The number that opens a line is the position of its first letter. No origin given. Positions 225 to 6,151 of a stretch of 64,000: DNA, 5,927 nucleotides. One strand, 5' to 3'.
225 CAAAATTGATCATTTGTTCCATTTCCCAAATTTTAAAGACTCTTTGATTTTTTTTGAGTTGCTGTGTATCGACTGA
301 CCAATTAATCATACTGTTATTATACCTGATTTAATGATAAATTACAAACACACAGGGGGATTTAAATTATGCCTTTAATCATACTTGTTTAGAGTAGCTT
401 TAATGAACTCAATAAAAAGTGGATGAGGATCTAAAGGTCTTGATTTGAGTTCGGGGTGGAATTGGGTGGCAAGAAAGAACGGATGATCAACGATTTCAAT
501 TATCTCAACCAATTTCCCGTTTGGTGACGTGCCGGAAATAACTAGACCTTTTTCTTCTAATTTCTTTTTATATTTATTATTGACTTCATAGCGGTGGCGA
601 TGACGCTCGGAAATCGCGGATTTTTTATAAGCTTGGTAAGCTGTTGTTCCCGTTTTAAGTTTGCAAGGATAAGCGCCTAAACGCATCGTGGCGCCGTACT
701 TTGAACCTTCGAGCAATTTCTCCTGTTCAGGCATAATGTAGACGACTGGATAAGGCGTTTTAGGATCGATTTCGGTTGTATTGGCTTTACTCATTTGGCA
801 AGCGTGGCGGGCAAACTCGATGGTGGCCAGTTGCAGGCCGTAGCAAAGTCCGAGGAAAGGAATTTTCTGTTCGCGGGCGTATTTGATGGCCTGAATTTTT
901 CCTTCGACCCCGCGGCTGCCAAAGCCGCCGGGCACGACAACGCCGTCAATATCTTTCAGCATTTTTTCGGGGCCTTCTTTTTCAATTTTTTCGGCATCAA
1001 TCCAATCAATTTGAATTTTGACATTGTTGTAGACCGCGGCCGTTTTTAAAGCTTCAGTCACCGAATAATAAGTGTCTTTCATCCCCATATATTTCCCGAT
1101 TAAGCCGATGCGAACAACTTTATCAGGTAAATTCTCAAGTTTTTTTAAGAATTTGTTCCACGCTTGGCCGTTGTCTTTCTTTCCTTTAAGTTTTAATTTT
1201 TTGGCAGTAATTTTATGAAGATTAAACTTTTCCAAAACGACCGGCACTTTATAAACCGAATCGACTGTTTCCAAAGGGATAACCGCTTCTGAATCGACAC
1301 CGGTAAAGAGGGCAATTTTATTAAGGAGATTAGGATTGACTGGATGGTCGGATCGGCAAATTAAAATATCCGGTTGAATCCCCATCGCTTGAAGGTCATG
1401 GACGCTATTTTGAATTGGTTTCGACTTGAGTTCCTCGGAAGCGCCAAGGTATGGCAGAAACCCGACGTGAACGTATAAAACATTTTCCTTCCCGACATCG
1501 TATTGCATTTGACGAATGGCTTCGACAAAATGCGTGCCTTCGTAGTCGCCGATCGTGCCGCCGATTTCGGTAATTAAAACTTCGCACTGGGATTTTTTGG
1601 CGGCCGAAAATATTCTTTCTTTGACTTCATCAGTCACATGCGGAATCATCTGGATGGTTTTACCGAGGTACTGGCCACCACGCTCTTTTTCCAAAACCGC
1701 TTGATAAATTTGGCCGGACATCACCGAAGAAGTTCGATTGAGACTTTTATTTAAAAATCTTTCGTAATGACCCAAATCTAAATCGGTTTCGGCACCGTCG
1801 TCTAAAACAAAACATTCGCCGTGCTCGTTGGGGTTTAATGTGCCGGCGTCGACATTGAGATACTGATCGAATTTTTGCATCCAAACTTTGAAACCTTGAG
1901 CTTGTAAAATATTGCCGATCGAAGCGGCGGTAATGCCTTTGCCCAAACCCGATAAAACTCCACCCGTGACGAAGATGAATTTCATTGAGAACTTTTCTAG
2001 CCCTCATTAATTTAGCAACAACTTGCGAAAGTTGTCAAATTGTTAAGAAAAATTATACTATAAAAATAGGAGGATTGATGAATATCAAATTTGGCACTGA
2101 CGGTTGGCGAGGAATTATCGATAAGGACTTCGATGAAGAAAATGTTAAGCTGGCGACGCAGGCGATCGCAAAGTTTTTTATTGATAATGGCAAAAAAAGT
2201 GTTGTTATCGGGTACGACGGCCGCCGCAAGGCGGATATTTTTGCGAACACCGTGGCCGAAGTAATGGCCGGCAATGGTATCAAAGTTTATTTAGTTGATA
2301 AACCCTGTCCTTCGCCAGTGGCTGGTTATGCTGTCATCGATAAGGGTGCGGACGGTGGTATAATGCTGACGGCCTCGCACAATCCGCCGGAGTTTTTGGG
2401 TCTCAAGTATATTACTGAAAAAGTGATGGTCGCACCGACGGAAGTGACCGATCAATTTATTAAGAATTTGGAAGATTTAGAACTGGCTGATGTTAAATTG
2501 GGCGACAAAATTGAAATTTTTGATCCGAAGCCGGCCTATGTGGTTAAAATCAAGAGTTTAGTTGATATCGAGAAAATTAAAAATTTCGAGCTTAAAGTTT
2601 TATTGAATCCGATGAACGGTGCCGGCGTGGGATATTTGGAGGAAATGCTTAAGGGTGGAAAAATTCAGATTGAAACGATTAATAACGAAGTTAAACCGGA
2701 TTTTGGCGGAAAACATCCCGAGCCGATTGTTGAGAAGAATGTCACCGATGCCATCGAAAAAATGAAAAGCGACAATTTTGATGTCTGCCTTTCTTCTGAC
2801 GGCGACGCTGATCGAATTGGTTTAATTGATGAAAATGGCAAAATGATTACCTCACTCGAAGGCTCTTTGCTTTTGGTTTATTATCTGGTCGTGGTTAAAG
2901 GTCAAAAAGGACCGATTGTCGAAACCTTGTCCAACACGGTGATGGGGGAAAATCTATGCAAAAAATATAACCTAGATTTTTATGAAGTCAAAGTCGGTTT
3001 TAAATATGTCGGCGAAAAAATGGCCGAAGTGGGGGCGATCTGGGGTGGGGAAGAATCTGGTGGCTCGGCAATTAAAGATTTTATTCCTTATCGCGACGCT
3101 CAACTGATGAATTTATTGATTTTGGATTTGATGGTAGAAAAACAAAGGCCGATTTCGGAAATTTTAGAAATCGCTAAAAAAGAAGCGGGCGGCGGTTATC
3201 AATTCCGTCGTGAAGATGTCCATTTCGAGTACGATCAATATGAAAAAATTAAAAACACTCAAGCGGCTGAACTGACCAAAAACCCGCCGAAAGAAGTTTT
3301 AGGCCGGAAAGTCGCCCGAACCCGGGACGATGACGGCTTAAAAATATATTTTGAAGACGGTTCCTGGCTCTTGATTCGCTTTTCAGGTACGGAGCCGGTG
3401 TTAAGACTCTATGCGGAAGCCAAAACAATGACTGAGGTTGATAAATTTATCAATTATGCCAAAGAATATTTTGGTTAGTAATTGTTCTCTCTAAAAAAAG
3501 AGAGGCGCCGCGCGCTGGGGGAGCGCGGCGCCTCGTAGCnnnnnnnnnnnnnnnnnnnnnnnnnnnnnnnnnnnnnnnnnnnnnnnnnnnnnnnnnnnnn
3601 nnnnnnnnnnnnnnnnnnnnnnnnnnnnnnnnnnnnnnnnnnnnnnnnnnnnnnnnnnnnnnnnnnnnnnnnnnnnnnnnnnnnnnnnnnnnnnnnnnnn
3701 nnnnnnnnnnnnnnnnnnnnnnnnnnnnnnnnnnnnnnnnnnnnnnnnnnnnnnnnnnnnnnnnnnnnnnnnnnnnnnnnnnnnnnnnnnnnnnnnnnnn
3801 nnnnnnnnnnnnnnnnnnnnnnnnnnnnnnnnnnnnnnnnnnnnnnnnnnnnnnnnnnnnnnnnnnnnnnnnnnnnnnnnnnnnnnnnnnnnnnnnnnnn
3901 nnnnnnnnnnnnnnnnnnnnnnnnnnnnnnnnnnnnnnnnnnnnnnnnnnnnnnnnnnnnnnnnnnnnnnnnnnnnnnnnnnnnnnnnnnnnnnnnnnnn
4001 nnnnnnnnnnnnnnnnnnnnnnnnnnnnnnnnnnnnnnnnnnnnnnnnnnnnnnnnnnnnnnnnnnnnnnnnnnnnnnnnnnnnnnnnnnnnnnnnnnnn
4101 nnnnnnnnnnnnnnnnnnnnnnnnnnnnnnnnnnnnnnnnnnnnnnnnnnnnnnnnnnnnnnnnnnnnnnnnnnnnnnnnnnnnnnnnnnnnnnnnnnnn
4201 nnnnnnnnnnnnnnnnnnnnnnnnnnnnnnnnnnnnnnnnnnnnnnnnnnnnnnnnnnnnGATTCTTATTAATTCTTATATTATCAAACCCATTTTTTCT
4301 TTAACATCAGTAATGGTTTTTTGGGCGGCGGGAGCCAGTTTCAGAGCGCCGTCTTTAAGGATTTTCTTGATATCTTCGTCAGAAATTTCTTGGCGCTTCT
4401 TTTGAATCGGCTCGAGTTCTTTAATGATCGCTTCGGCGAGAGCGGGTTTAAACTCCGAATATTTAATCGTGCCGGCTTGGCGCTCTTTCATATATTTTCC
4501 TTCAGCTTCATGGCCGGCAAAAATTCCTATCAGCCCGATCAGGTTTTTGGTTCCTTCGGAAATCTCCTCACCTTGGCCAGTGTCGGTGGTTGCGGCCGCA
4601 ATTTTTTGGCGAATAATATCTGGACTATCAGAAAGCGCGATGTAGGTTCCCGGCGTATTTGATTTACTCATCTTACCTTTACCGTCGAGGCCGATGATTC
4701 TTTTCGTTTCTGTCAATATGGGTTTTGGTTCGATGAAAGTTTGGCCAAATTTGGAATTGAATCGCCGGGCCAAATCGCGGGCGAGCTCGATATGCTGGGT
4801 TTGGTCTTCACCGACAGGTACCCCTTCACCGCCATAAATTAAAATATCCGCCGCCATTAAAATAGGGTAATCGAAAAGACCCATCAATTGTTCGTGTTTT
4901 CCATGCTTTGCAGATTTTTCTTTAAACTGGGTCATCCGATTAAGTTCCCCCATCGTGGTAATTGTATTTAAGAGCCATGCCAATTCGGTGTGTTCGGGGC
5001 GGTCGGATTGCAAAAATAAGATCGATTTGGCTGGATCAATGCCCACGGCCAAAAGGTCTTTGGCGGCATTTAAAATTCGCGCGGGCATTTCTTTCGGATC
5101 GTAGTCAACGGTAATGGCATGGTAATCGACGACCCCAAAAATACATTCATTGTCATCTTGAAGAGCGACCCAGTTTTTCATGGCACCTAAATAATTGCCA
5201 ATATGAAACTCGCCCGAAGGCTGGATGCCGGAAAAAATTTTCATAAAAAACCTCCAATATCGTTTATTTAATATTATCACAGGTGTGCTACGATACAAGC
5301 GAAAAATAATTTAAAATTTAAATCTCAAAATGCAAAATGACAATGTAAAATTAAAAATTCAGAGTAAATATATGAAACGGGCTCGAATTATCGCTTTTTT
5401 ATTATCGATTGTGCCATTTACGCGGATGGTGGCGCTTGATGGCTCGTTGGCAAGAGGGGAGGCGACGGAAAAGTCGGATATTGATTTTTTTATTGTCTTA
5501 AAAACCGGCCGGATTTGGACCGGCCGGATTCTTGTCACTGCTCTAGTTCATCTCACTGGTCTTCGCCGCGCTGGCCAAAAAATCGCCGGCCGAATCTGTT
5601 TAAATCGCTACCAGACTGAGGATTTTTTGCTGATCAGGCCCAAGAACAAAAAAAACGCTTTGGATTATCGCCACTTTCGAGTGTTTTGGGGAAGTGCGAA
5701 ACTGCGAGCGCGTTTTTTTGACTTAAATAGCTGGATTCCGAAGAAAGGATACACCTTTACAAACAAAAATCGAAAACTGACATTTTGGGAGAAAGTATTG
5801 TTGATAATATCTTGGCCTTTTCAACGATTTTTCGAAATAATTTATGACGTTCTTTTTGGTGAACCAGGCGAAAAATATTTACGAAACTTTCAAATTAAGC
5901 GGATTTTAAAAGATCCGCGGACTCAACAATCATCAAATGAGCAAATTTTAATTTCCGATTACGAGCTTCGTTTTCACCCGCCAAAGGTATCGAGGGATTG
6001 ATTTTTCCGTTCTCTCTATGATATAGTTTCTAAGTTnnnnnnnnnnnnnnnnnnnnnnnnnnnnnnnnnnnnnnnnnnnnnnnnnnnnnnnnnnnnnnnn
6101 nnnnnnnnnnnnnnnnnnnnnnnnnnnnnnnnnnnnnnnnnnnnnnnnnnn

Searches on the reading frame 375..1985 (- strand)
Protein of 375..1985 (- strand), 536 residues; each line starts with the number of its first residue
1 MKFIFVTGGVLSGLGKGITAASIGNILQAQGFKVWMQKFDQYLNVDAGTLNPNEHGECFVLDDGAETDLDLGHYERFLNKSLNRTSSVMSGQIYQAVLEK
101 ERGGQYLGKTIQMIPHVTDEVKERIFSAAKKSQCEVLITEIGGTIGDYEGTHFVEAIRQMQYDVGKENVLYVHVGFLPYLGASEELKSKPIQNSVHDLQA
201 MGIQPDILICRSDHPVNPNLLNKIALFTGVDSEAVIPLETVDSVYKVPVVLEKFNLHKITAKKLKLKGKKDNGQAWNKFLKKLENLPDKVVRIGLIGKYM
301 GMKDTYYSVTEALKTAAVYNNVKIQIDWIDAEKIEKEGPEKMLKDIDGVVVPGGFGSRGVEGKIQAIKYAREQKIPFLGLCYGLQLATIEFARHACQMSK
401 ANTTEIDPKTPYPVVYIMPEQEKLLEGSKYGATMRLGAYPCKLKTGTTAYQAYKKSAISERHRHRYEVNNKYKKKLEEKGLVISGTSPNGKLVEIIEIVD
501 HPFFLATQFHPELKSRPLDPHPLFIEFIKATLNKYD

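Call 81: search_protein_families(library=pfam, proteins=[window:375-1985:-], max_evalue=0.001)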
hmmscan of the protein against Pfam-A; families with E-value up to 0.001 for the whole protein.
window:375-1985:- (536 aa): 3 families
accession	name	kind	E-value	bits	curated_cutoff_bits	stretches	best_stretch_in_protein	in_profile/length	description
PF06418.20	CTP_synth_N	-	7.7e-116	386.5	26.1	1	2-266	1-265/265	CTP synthase N-terminus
PF00117.34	GATase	-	1.4e-40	139.5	22.8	1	303-529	3-189/190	Glutamine amidotransferase class-I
PF07722.19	Peptidase_C26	-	2.4e-07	31.2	20.5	1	364-512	95-219/219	Peptidase C26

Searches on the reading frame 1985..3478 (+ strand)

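Call 81: search_protein_families(library=pfam, proteins=[window:1985-3478:+], max_evalue=0.001)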
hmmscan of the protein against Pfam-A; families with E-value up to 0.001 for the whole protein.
window:1985-3478:+ (497 aa): 4 families
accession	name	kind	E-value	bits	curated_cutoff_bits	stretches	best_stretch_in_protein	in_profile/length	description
PF02878.22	PGM_PMM_I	-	1.1e-34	119.5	22.5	1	34-163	2-132/138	Phosphoglucomutase/phosphomannomutase, alpha/beta/alpha domain I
PF02879.22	PGM_PMM_II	-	4.7e-23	82.1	29.3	1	184-285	2-103/103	Phosphoglucomutase/phosphomannomutase, alpha/beta/alpha domain II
PF02880.22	PGM_PMM_III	-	1.5e-21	77.1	20.7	1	305-396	18-111/115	Phosphoglucomutase/phosphomannomutase, alpha/beta/alpha domain III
PF00408.26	PGM_PMM_IV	-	4.7e-12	46.2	23.1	1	432-487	11-60/68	Phosphoglucomutase/phosphomannomutase, C-terminal domain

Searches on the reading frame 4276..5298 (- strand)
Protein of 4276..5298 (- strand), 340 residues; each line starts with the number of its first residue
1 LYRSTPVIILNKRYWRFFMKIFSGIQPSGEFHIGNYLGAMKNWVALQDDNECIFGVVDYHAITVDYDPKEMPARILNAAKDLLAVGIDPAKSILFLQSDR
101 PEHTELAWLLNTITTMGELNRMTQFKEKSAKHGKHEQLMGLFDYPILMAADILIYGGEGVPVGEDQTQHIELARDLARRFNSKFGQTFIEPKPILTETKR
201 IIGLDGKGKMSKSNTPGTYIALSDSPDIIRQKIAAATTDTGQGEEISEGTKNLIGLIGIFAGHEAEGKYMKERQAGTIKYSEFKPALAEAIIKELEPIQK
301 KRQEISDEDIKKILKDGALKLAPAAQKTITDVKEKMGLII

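Call 81: search_protein_families(library=pfam, proteins=[window:4276-5298:-], max_evalue=0.001)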
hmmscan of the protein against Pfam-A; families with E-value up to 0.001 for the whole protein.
window:4276-5298:- (340 aa): 1 family
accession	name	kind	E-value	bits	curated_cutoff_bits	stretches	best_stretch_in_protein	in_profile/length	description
PF00579.31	tRNA-synt_1b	-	1.4e-67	228.6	21.1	1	19-295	6-291/292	tRNA synthetases class I (W and Y)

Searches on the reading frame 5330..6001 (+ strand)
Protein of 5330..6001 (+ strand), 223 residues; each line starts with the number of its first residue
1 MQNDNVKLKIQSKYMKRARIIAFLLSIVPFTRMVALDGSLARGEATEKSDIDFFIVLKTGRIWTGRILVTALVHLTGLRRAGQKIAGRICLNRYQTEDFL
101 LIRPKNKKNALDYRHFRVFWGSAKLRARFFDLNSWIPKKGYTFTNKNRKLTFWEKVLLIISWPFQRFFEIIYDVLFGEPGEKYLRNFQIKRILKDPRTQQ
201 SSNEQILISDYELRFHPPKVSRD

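Call 81: search_protein_families(library=pfam, proteins=[window:5330-6001:+], max_evalue=0.001)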
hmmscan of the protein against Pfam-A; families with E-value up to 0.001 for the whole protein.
window:5330-6001:+ (223 aa): 2 families
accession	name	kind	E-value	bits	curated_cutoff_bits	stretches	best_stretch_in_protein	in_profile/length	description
PF01909.29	NTP_transf_2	-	2.1e-07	31.6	21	1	20-61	4-46/93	Nucleotidyltransferase domain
PF18765.7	Polbeta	-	7.2e-05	23.3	26.9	1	33-62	15-44/93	Polymerase beta, Nucleotidyltransferase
